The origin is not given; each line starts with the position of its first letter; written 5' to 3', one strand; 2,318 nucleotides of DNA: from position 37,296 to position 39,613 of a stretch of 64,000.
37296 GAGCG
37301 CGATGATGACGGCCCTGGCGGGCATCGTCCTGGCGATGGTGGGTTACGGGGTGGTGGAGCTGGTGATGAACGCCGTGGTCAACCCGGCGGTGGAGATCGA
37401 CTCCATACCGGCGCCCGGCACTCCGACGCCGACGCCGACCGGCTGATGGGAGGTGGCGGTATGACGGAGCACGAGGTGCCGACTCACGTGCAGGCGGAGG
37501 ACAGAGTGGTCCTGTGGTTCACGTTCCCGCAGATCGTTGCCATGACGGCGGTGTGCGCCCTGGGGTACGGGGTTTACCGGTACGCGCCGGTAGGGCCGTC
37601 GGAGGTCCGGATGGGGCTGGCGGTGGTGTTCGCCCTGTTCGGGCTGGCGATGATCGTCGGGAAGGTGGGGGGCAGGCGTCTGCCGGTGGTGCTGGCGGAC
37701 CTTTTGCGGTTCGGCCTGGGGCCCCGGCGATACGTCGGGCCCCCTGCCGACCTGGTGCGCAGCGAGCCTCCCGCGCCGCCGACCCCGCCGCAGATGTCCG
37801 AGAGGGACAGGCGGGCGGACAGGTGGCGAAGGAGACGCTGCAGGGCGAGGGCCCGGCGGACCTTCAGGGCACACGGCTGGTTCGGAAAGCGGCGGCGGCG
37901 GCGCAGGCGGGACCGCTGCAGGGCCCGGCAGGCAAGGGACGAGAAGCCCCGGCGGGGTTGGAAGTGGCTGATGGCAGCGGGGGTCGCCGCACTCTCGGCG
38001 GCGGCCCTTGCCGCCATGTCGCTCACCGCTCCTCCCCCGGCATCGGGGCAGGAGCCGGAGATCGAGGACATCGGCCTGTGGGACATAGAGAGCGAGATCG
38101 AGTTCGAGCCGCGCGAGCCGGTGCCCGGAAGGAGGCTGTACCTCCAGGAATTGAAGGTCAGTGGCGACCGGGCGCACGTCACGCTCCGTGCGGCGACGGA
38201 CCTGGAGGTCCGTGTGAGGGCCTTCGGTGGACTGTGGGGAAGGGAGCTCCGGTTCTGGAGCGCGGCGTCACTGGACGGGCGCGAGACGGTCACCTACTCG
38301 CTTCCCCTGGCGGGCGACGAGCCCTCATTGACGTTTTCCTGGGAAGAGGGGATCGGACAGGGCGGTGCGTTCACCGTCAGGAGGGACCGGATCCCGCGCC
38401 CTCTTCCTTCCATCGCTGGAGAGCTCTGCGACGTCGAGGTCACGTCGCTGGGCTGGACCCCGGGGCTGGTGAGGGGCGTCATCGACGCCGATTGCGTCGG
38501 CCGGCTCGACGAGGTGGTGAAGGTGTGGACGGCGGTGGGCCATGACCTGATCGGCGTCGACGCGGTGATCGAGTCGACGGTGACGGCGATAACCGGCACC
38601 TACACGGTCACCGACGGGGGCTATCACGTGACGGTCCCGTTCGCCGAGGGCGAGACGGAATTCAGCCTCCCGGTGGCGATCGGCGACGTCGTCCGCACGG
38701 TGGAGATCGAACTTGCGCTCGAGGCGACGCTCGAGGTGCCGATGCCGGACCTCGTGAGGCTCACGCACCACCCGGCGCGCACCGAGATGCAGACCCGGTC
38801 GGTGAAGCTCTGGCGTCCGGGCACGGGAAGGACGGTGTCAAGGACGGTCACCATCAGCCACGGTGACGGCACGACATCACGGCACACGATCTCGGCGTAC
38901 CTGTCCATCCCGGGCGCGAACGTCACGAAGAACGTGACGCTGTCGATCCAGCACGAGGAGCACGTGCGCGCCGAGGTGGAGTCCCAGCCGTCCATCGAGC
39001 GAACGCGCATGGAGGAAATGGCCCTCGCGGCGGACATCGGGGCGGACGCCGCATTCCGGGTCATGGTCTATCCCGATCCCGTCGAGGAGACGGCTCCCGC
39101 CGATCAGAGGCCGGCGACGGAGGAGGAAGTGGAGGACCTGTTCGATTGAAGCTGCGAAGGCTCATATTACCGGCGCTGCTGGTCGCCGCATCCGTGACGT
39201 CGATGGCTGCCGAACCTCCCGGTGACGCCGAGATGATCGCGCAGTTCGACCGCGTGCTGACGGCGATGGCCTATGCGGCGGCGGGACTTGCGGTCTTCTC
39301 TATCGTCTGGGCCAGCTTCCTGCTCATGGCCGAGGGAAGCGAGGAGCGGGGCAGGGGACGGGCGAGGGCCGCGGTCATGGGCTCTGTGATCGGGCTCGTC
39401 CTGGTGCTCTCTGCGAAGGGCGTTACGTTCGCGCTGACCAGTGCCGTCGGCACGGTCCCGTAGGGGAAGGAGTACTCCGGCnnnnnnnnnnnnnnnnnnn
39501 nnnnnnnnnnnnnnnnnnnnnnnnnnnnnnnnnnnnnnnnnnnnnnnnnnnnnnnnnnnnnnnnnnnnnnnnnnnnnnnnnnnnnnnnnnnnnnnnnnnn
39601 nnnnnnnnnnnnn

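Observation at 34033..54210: Shared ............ operator links the immunity switch to backbone promoters 20 kb away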

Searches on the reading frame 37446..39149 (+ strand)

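Call 11: search_protein_families(library=pfam, proteins=[window:37446-39149:+], max_evalue=0.01)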
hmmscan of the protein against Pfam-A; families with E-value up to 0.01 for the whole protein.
window:37446-39149:+ (567 aa): 1 family
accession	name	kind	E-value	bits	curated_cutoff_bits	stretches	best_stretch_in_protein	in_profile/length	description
PF12666.12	PrgI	-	0.0057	17.6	27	0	11-95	2-88/91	PrgI family protein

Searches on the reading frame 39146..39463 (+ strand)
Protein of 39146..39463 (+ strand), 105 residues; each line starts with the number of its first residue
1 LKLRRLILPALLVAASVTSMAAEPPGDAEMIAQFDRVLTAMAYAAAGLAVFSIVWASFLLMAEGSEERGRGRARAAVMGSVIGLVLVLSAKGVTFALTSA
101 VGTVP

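Call 11: search_protein_families(library=pfam, proteins=[window:39146-39463:+], max_evalue=0.01)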
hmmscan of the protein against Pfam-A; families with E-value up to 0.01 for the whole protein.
window:39146-39463:+ (105 aa): 1 family
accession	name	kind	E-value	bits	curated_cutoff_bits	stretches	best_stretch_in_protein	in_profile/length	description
PF18895.5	T4SS_pilin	-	7.1e-07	29.7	26.6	1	36-94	11-68/71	Type IV secretion system pilin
